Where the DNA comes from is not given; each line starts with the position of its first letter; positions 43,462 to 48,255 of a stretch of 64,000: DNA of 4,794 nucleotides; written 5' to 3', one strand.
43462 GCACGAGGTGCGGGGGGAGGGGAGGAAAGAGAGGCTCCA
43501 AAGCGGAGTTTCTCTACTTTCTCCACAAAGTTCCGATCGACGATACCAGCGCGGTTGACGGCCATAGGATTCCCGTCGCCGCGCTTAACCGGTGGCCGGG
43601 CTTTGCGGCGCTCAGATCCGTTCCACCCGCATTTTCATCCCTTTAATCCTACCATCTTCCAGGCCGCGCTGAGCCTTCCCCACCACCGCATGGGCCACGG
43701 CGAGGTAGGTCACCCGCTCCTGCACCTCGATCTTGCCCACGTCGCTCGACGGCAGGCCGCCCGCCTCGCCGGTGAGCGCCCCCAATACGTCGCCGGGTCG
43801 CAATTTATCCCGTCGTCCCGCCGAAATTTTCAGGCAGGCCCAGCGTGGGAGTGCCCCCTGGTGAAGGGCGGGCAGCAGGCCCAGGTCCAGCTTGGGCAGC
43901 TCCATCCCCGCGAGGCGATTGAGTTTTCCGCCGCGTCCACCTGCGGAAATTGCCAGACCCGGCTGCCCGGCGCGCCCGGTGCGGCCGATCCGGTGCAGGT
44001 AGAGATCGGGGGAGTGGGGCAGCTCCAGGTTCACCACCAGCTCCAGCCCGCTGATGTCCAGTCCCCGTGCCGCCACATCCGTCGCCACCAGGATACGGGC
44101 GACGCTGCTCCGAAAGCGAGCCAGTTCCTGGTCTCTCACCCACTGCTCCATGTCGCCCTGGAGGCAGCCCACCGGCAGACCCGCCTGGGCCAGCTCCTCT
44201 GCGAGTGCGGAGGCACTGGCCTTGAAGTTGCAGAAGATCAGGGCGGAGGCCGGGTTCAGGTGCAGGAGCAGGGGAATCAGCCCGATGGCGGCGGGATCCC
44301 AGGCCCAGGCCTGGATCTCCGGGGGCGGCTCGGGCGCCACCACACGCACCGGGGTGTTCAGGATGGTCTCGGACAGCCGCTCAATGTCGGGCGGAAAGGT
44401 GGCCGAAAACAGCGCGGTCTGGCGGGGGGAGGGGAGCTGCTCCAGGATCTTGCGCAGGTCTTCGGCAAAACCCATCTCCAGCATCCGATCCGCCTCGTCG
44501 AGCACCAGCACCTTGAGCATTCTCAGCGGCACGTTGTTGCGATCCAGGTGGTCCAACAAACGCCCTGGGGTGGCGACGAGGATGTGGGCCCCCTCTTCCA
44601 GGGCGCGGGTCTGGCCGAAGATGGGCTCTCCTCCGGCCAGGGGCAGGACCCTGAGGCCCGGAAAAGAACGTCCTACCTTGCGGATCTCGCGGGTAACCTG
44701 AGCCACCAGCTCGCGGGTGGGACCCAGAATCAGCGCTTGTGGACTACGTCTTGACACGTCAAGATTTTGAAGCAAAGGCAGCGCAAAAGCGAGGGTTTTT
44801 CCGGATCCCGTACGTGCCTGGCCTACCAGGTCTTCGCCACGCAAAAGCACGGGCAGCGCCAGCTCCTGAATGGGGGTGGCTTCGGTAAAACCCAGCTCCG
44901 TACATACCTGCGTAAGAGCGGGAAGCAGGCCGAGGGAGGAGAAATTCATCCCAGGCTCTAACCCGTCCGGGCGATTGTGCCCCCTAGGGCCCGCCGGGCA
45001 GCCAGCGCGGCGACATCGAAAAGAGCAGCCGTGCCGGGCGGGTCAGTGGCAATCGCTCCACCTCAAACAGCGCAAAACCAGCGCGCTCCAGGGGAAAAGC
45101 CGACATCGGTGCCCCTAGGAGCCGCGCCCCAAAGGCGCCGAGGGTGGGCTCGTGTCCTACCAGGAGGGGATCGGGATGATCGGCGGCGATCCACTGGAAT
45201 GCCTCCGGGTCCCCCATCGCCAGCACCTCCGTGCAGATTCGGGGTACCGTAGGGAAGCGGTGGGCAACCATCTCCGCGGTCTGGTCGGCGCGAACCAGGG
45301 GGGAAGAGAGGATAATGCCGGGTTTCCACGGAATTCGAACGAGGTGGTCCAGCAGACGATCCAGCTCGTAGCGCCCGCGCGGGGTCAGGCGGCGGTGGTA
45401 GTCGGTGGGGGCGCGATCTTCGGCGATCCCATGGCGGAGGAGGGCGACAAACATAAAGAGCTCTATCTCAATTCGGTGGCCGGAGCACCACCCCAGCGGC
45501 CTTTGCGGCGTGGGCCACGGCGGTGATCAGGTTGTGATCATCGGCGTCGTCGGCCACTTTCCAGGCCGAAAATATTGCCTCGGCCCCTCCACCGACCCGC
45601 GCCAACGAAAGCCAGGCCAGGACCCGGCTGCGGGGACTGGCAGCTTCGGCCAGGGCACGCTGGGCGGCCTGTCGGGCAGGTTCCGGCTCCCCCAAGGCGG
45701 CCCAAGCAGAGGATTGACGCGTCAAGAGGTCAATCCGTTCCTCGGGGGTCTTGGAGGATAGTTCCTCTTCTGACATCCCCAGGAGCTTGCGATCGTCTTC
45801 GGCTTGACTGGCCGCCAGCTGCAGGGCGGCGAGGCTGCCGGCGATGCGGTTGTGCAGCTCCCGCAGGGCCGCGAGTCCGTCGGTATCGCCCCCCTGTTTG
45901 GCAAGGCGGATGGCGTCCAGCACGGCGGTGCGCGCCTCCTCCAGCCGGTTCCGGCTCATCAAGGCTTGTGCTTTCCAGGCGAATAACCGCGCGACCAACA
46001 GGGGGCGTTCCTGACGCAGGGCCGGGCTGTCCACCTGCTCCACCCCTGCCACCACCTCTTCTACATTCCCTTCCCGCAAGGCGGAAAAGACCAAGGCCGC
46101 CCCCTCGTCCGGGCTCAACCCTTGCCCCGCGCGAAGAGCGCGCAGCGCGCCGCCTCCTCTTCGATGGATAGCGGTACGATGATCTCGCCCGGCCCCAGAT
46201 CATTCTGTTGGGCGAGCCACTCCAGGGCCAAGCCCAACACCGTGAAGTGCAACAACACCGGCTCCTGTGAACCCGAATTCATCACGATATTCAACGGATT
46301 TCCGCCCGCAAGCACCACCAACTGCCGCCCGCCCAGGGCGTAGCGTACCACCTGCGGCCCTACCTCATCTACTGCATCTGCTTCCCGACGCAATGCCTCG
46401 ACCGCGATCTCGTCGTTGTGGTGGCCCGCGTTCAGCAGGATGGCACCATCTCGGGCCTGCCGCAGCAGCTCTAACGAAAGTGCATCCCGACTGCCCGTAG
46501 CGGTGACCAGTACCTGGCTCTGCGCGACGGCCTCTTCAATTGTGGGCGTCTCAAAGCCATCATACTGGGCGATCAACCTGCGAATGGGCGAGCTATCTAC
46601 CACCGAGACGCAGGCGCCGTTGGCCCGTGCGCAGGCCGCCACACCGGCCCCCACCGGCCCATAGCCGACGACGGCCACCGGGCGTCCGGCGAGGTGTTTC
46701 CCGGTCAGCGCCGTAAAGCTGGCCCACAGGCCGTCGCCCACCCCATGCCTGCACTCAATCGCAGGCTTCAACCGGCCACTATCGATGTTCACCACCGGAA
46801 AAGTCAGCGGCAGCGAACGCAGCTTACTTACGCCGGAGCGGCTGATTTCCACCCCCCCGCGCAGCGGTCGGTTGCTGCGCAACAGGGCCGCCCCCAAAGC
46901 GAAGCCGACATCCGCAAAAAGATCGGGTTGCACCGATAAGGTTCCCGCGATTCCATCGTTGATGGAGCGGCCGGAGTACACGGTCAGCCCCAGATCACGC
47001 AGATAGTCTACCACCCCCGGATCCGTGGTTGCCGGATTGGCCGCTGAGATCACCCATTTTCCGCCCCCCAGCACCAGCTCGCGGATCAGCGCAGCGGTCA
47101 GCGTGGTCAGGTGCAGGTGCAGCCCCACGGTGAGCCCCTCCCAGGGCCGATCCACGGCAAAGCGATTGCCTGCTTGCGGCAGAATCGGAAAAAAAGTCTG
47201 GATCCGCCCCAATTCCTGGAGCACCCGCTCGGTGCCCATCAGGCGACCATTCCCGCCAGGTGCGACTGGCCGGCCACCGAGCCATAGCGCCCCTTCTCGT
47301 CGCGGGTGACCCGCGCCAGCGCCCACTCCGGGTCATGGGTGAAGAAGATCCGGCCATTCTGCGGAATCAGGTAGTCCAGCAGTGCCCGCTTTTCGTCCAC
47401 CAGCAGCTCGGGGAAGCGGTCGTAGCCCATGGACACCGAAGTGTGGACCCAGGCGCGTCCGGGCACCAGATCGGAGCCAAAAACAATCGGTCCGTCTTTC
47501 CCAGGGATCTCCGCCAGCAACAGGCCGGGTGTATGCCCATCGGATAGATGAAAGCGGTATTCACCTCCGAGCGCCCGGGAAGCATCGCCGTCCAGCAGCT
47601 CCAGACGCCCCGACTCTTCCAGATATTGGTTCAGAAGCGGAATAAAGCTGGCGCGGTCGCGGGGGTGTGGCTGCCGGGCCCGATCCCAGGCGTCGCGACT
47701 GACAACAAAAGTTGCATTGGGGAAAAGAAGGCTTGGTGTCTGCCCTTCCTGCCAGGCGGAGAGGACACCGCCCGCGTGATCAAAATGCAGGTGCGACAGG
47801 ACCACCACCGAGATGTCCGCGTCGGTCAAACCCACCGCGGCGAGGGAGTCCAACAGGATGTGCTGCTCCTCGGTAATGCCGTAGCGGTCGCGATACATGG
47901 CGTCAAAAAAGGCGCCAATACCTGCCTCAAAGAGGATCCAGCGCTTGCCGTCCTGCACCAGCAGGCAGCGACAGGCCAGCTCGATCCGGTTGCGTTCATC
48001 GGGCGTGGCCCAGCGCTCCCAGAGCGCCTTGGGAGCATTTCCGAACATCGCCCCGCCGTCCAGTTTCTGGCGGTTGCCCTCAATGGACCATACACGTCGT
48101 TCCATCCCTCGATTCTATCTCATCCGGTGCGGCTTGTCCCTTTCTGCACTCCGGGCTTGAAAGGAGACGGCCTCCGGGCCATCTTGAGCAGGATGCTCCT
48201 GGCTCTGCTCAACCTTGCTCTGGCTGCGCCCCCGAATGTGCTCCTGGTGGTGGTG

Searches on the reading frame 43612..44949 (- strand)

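Call 67: search_protein_families(library=pfam, proteins=[window:43612-44949:-], max_evalue=0.001)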
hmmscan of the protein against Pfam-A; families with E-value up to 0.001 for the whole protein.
window:43612-44949:- (445 aa): 4 families
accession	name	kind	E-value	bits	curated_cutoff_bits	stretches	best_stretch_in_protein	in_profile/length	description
PF00270.35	DEAD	-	1.9e-49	168.1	26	1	25-191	1-166/167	DEAD/DEAH box helicase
PF00271.37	Helicase_C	-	2.3e-26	92.6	23.5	1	228-328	10-110/110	Helicase conserved C-terminal domain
PF03880.21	DbpA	-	3.6e-19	69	25.6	1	373-444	2-72/72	DbpA RNA binding domain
PF04851.21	ResIII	-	3.6e-06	27.4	22.5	1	44-185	29-162/164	Type III restriction enzyme, res subunit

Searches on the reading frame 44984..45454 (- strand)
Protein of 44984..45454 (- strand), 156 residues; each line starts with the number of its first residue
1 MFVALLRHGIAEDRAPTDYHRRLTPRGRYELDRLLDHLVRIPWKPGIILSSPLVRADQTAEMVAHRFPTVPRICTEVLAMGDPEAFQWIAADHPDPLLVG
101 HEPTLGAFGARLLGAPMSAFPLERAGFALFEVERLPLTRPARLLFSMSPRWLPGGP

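Call 67: search_protein_families(library=pfam, proteins=[window:44984-45454:-], max_evalue=0.001)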
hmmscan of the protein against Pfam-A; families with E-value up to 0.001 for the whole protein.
window:44984-45454:- (156 aa): 1 family
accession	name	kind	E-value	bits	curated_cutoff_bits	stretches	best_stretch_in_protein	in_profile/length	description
PF00300.27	His_Phos_1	-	1.4e-09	38.3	21.7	1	4-68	2-68/194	Histidine phosphatase superfamily (branch 1)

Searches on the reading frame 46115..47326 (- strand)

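Call 67: search_protein_families(library=pfam, proteins=[window:46115-47326:-], max_evalue=0.001)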
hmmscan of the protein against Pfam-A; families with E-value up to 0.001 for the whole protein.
window:46115-47326:- (403 aa): 4 families
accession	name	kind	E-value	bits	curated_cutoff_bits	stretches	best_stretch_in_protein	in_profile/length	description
PF00670.27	AdoHcyase_NAD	-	1.3e-31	110.3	27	1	192-348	5-158/162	S-adenosyl-L-homocysteine hydrolase, NAD binding domain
PF02826.25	2-Hacid_dh_C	-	1.7e-09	37.8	25.1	1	193-302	15-128/178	D-isomer specific 2-hydroxyacid dehydrogenase, NAD binding domain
PF13241.12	NAD_binding_7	-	1.1e-05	26.3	22.1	1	212-302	5-93/104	Putative NAD(P)-binding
PF07991.19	KARI_N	-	0.0005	20.1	20.6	1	212-275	2-66/165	Acetohydroxy acid isomeroreductase, NADPH-binding domain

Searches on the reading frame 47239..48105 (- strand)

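Call 67: search_protein_families(library=pfam, proteins=[window:47239-48105:-], max_evalue=0.001)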
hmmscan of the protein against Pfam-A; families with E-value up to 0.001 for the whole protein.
window:47239-48105:- (288 aa): 2 families
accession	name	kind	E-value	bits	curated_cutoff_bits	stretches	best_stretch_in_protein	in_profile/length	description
PF00753.33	Lactamase_B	-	6.5e-20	72.3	22.7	1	43-257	4-196/196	Metallo-beta-lactamase superfamily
PF12706.13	Lactamase_B_2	-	0.00063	19.8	27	1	55-119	1-52/200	Beta-lactamase superfamily domain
